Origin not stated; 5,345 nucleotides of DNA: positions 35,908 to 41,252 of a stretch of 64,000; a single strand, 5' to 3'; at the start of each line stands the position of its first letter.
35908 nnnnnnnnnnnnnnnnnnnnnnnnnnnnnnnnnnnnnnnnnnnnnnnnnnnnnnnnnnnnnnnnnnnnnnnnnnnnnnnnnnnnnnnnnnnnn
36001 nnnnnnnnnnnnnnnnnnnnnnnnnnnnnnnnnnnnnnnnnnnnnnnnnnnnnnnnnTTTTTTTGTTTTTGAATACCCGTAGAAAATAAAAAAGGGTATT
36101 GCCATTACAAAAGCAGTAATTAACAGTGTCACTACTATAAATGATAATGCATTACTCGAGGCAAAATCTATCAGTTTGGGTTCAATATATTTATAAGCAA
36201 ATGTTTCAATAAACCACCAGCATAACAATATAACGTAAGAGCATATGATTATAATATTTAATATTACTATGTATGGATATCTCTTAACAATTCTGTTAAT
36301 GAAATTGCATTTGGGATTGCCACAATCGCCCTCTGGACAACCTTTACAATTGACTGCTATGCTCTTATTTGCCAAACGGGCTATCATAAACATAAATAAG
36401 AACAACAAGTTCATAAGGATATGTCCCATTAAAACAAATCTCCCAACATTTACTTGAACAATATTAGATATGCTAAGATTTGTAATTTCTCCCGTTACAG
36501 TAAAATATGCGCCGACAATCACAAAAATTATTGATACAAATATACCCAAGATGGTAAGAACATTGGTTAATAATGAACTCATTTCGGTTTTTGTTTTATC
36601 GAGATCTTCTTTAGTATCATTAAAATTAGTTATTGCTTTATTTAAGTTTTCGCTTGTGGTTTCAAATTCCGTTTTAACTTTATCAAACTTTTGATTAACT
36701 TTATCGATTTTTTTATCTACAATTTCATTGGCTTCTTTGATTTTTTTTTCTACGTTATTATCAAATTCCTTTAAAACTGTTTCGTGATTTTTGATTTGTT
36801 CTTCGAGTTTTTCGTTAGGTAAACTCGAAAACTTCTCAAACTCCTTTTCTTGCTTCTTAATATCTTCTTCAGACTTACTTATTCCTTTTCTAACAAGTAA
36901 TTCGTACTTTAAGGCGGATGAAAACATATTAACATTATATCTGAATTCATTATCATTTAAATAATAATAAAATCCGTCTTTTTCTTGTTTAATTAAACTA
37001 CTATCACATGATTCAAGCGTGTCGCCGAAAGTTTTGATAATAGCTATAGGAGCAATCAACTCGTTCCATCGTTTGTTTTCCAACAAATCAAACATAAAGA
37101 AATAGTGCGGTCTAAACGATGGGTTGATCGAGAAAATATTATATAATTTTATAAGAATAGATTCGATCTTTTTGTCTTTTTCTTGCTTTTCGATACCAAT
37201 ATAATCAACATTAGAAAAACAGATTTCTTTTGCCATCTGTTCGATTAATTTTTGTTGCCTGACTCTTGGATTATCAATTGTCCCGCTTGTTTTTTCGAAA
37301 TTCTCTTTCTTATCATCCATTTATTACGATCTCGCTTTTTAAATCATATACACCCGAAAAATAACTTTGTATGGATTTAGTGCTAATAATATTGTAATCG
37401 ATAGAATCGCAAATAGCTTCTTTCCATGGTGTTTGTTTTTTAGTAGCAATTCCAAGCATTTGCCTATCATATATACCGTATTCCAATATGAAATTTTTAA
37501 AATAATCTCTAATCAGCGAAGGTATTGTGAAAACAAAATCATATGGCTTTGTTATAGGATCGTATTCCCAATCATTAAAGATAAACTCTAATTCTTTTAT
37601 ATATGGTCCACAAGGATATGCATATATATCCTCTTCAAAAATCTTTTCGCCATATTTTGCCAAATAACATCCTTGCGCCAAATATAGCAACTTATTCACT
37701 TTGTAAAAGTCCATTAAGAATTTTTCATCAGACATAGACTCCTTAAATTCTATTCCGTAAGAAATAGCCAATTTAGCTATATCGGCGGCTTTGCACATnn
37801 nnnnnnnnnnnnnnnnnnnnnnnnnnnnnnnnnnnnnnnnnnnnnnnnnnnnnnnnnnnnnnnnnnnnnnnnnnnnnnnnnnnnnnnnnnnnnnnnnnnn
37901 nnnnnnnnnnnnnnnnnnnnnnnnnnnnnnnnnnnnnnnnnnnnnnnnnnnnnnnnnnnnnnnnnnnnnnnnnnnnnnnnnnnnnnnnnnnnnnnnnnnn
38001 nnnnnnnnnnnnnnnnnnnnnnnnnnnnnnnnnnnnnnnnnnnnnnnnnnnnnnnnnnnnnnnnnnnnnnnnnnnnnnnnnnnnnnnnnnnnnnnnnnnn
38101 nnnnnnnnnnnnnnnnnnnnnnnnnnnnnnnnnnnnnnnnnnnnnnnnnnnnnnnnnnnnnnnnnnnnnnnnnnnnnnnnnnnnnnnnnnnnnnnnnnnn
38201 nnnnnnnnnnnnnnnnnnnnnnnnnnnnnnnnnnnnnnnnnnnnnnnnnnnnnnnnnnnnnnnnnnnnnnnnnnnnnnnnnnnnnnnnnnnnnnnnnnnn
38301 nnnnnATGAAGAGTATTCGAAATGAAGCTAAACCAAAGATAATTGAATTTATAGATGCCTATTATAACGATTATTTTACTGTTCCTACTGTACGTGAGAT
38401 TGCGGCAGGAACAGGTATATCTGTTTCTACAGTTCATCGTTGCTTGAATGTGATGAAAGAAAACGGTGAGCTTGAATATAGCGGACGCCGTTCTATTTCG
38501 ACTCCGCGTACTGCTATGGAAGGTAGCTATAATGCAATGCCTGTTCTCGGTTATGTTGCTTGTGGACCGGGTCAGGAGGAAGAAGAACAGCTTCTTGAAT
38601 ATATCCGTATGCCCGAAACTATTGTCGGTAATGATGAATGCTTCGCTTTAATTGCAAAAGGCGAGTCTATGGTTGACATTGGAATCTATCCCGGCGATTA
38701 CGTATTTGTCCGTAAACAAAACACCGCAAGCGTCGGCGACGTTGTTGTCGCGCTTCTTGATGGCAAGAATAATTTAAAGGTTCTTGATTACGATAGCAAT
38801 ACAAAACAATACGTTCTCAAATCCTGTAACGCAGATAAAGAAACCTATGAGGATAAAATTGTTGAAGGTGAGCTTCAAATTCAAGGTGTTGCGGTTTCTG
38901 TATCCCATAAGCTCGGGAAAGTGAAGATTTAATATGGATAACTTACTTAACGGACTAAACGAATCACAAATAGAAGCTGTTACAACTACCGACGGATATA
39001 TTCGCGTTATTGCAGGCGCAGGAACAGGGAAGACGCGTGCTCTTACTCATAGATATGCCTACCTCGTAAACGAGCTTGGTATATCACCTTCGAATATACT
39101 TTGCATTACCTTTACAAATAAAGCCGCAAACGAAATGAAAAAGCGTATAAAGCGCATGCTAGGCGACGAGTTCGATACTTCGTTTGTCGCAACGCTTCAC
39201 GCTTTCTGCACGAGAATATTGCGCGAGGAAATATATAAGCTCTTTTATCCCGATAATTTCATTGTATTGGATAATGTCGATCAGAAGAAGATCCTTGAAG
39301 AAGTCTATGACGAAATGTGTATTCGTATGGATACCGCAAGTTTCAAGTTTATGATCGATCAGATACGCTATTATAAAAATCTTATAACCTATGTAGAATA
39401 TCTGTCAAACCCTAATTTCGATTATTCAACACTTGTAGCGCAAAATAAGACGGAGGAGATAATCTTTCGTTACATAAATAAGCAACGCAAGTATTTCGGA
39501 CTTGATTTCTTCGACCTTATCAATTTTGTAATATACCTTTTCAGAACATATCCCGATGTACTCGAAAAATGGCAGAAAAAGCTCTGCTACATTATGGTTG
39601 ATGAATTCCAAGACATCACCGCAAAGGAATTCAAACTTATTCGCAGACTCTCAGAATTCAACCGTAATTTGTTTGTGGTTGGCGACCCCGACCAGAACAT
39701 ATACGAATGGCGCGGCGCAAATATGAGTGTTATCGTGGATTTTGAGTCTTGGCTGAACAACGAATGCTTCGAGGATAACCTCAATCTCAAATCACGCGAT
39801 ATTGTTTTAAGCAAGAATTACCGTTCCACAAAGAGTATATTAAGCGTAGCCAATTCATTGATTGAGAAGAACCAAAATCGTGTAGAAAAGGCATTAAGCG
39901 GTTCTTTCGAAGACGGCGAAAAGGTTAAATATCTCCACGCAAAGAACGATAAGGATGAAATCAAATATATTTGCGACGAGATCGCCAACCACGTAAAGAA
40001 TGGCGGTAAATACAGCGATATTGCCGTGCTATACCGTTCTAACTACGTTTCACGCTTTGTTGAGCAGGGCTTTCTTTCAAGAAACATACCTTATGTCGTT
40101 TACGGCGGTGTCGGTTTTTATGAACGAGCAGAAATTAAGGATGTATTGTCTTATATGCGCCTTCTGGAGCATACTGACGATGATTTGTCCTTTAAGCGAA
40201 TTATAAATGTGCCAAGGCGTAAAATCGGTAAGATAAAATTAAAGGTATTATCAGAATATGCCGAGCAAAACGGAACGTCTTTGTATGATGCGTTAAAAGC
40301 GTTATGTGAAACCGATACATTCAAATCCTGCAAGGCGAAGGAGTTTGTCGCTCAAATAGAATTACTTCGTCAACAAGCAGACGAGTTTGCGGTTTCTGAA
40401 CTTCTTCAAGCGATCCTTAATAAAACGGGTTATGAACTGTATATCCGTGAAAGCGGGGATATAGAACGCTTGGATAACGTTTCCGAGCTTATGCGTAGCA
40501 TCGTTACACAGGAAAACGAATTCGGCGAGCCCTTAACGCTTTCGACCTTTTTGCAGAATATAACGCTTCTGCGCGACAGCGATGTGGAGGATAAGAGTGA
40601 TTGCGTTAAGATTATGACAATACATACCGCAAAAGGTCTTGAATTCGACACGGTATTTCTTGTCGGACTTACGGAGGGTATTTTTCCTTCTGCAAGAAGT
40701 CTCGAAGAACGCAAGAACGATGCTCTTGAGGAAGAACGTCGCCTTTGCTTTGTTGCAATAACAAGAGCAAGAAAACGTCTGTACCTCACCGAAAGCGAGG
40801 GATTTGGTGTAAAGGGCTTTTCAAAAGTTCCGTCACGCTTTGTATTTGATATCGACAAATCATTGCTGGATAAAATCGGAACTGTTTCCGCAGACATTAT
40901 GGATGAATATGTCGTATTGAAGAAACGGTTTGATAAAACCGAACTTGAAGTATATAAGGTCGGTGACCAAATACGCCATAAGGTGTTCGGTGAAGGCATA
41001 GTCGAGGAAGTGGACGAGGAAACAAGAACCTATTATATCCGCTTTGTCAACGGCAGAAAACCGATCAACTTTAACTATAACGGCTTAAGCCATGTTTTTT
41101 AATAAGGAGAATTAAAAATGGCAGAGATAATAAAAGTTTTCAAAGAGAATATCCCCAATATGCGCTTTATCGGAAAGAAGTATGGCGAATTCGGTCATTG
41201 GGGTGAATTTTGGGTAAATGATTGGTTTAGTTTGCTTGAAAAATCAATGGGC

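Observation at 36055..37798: Panacea (DUF4065) antitoxin-like gene translationally coupled to a 421-aa coiled-coil / 4-TM protein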

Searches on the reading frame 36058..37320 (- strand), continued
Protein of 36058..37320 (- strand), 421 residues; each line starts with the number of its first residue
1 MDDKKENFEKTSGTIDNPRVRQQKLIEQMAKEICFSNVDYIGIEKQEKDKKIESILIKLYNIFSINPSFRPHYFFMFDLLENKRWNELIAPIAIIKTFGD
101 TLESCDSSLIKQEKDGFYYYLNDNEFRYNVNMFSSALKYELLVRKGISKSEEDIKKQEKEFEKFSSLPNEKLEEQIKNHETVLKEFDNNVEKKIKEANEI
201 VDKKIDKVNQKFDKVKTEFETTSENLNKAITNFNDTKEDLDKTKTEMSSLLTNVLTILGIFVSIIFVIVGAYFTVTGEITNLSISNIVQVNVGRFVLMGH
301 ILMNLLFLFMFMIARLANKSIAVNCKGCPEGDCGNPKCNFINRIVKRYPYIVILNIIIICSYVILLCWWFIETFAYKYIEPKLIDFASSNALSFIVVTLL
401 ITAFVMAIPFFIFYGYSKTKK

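Call 75: find_encoding_contigs(protein=P0001, flank=500, max_places=2)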
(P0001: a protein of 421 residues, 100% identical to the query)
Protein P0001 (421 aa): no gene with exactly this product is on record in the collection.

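Call 107: search_solved_structures(query=A1, max_evalue=0.1)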
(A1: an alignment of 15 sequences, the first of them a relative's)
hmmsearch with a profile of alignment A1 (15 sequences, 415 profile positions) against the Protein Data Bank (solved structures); distinct sequences matched with E-value up to 0.1: 23.
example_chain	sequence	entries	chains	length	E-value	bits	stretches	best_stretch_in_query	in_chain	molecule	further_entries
3s84_A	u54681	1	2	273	0.00031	23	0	145-232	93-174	Apolipoprotein A-IV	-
6clz_B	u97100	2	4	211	0.0023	20.1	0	155-232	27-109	Apolipoprotein A-I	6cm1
5xg2_A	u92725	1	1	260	0.0098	18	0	131-242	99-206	Chromosome partition protein Smc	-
8bd7_M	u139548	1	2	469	0.012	17.8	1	150-246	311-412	Intraflagellar transport protein 57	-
8ruy_M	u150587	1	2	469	0.012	17.7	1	150-246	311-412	Intraflagellar transport protein 57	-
3mlg_A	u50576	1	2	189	0.012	17.7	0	85-146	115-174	2X chimera of Helicobacter pylori protein HP0242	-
9hx4_F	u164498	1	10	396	0.013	17.6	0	154-242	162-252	Apolipoprotein A-IV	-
9e02_F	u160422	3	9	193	0.018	17.2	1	95-218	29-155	Sec-independent protein translocase protein TatB homolog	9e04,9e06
4uos_A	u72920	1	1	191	0.021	16.9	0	133-232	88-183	DESIGNED HELICAL BUNDLE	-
4v6m_A0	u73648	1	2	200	0.024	16.7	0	132-205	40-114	Apolipoprotein A-I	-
1av1_A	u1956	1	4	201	0.025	16.7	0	96-194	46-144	APOLIPOPROTEIN A-I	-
6pts_A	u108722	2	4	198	0.032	16.3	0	94-194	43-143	Apolipoprotein A-I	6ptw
2msc_A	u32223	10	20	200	0.033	16.3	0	94-194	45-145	Apolipoprotein A-I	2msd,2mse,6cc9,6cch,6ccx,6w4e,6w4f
7kjr_C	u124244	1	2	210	0.036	16.2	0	95-193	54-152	Apolipoprotein A-I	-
8eqs_C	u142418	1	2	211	0.036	16.2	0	97-193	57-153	Apolipoprotein A-I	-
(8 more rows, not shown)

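Call 112: find_encoding_contigs(protein=P0019, flank=3000, max_places=2)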
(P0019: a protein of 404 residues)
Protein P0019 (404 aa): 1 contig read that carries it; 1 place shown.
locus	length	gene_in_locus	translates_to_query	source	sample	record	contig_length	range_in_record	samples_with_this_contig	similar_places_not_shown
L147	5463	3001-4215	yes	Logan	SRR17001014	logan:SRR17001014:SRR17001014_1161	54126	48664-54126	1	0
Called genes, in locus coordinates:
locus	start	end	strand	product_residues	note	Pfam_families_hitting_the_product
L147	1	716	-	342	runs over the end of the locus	-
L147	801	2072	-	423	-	PF02368:Big_2 (weak), PF20578:aBig_2 (faint), PF02368:Big_2, PF26182:Ig_NUP210_5th (weak), PF02368:Big_2, PF26918:Ig_Eae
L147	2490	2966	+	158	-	PF13274:SocA_Panacea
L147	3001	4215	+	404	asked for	-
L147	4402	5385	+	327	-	-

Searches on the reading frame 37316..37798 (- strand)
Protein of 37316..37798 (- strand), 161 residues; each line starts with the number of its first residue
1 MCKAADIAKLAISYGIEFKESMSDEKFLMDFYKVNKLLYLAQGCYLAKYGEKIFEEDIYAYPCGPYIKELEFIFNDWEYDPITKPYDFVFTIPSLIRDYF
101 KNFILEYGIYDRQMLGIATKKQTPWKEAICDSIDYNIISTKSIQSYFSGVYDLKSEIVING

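Call 3: search_protein_families(library=pfam, proteins=[window:37316-37798:-], max_evalue=1)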
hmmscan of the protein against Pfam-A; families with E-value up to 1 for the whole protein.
window:37316-37798:- (161 aa): 1 family
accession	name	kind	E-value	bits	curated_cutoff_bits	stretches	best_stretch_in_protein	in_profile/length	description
PF13274.11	SocA_Panacea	-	2.2e-09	38.6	25.7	1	35-84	2-51/113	Antitoxin SocA-like, Panacea domain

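Call 4: search_protein_families(library=padloc, proteins=[window:37316-37798:-], max_evalue=1)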
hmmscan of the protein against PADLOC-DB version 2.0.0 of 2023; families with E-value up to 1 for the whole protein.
window:37316-37798:- (161 aa): 0 families

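Call 5: search_protein_families(library=phrogs, proteins=[window:37316-37798:-], max_evalue=1)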
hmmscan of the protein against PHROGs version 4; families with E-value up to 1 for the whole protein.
window:37316-37798:- (161 aa): 2 families
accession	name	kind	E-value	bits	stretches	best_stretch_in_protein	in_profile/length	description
phrog_1281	-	unknown function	2.7e-18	67.3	1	25-157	25-160/195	-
phrog_10390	-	unknown function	8.9e-15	56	1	33-151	169-295/299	-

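Call 6: search_protein_families(library=ncbifam, proteins=[window:37316-37798:-], max_evalue=1)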
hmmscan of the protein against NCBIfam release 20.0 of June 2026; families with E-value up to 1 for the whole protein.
window:37316-37798:- (161 aa): 1 family
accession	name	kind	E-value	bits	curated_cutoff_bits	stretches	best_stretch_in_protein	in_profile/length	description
NF047745.1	SocA_antitoxin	equivalog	0.072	12.8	190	1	33-84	25-76/176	type VI toxin-antitoxin system SocA family antitoxin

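Call 37: search_solved_structures(query=window:37316-37798:-, max_evalue=1, show_alignments=1)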
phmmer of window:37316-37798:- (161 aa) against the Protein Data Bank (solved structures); distinct sequences matched with E-value up to 1: 1.
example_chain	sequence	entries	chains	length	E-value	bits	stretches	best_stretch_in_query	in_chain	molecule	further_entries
3k49_A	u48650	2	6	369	0.12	15.3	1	53-140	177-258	mRNA-binding protein PUF3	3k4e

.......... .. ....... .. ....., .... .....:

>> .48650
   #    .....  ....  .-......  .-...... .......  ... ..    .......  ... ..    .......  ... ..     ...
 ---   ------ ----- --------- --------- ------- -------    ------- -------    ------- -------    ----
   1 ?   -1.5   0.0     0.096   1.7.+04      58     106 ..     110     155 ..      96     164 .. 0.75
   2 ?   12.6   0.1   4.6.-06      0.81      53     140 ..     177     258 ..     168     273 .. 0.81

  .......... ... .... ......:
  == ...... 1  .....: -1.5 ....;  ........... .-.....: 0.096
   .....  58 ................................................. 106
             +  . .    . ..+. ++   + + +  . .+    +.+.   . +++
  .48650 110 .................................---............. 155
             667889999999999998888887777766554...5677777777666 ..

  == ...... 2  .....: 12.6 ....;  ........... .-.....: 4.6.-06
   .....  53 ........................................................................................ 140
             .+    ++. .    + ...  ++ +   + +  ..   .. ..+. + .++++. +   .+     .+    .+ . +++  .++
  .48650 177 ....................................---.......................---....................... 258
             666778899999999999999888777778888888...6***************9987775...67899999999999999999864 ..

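Call 100: find_homologous_proteins(query=window:37316-37798:-, max_evalue=1e-10)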
Query window:37316-37798:- (161 aa): 4 proteins with E <= 1e-10 among 15 candidates.
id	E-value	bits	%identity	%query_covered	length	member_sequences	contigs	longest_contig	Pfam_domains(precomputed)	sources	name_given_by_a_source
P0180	3.1e-94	331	91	100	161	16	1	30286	PF13274.12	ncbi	-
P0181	5.8e-47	177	54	98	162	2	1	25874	PF13274.12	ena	-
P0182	1.8e-45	173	52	98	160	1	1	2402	PF13274.12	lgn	-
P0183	8.9e-42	161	50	94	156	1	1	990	PF13274.12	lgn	-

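Call 105: predict_structure(alignment_id=A6)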
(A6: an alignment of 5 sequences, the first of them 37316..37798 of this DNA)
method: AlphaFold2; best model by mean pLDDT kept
length: 161 residues; sequences in the alignment: 5
mean_pLDDT: 44.2   pTM: 0.42
mean pLDDT of the five models: 44.2, 43.7, 35.0, 33.9, 32.9
residues with pLDDT >= 90: 0; 70-90: 0; 50-70: 49; < 50: 112
segments of 3 or more residues with pLDDT < 50: 24-37, 40-82, 110-161
pLDDT, mean of each block of 10 residues (from residue 1): 55 63 48 47 42 35 37 40 54 60 56 35 31 35 35 35 32
secondary structure, 60 per line:
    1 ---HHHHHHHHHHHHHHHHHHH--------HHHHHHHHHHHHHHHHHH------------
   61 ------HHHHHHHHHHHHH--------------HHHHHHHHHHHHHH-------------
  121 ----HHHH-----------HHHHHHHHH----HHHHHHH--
elements in order: H4-22 H31-48 H67-79 H94-107 H125-128 H140-148 H153-159

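Call 106: search_solved_structures(query=A2, max_evalue=1)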
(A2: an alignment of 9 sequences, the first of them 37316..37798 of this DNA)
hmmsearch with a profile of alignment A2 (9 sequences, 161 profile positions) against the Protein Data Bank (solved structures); distinct sequences matched with E-value up to 1: 1.
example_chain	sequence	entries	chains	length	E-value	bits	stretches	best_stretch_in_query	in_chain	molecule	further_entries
5col_A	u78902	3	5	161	0.62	13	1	108-157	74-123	50S ribosomal protein L11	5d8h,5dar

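Call 111: find_related_loci(query=A2, collection=viral_contigs, flank=2500)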
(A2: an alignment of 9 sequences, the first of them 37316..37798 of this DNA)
Query A2 (161 aa) in viral_contigs; peptide patterns used: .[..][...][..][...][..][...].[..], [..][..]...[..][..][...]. (x = any residue, [..] = any of these).
263 stretches matched a pattern, but none encodes a relative of the query by tblastn (E <= 1e-3).

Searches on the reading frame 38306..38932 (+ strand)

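Call 10: search_protein_families(library=pfam, proteins=[window:38306-38932:+], max_evalue=0.001)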
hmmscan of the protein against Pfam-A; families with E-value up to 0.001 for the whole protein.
window:38306-38932:+ (208 aa): 4 families
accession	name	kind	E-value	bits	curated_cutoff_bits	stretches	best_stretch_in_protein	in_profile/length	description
PF00717.28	Peptidase_S24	-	2.6e-20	72.7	23.3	1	79-197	1-116/116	Peptidase S24-like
PF09339.16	HTH_IclR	-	1.5e-06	28.3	22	1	28-58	20-50/52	IclR helix-turn-helix domain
PF13412.12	HTH_24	-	8e-05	22.6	21.9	1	28-54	19-45/48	Winged helix-turn-helix DNA-binding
PF12802.13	MarR_2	-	0.00052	20.6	27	0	28-57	22-51/61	MarR family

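Call 53: search_protein_families(library=padloc, proteins=[window:38306-38932:+], max_evalue=0.001)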
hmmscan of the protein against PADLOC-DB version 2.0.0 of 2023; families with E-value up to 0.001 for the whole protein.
window:38306-38932:+ (208 aa): 0 families

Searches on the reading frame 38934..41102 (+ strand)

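Call 10: search_protein_families(library=pfam, proteins=[window:38934-41102:+], max_evalue=0.001)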
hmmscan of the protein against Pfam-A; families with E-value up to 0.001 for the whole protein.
window:38934-41102:+ (722 aa): 9 families
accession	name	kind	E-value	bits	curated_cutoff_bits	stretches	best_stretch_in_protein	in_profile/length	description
PF13361.12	UvrD_C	-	1e-77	262.4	25.6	1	290-621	1-348/350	UvrD-like helicase C-terminal domain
PF00580.27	UvrD-helicase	-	1.9e-69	234.8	23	1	8-272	1-268/271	UvrD/REP helicase N-terminal domain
PF13245.12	AAA_19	-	7.8e-22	78.3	25.1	1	12-258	1-132/134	AAA domain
PF13538.12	UvrD_C_2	-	5e-10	39.5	27.4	1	560-619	4-52/52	UvrD-like helicase C-terminal domain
PF01443.25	Viral_helicase1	-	2.2e-08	34.6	21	1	526-618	146-226/228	Viral superfamily 1 RNA helicase core domain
PF13087.12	AAA_12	-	8.4e-07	29.2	27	1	515-618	94-190/195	AAA domain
PF13604.12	AAA_30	-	4.8e-06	26.9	27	0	8-72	2-66/191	AAA domain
PF13401.12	AAA_22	-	0.00024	21.8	27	0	19-117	4-95/130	AAA domain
PF02562.22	PhoH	-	0.00089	19.2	27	0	218-296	121-197/205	PhoH-like protein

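Call 53: search_protein_families(library=padloc, proteins=[window:38934-41102:+], max_evalue=0.001)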
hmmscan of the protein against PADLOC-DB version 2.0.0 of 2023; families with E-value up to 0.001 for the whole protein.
window:38934-41102:+ (722 aa): 51 families (the best 25 are shown)
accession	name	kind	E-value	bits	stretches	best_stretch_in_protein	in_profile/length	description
PDLC03802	RTasHel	-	1.7e-107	358.9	2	7-544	5-473/675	DRT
PDLC00114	GajB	-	2.6e-101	338.1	1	2-640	2-629/635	UrvD helicase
PDLC00132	GajB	-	8.8e-89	296.8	1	8-619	4-599/625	UrvD helicase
PDLC00117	GajB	-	3.8e-76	254.9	1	9-643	17-599/604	UrvD helicase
PDLC00127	GajB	-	3.8e-57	192.1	2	5-366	6-343/594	UrvD helicase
PDLC00103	GajB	-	6.9e-57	191.7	1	8-622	17-578/612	UrvD helicase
PDLC00107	GajB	-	2.7e-47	159.7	2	9-465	17-444/587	UrvD helicase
PDLC00121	GajB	-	9.5e-47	157.8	2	11-391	9-364/565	UrvD helicase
PDLC00130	GajB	-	5e-46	155.1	2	8-336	4-314/589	UrvD helicase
PDLC00123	GajB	-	1.6e-41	140.5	3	504-622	389-509/540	UrvD helicase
PDLC00144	GajB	-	5.9e-37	125.5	3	190-372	134-310/559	UrvD helicase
PDLC00134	GajB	-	4.9e-36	122.7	1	8-370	17-358/431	UrvD helicase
PDLC00138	GajB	-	2.1e-35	120.5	2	8-373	5-366/581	UrvD helicase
PDLC00119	GajB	-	7.4e-35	118.9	2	18-314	13-304/565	UrvD helicase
PDLC00122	GajB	-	8.2e-35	118.7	2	14-345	10-277/502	UrvD helicase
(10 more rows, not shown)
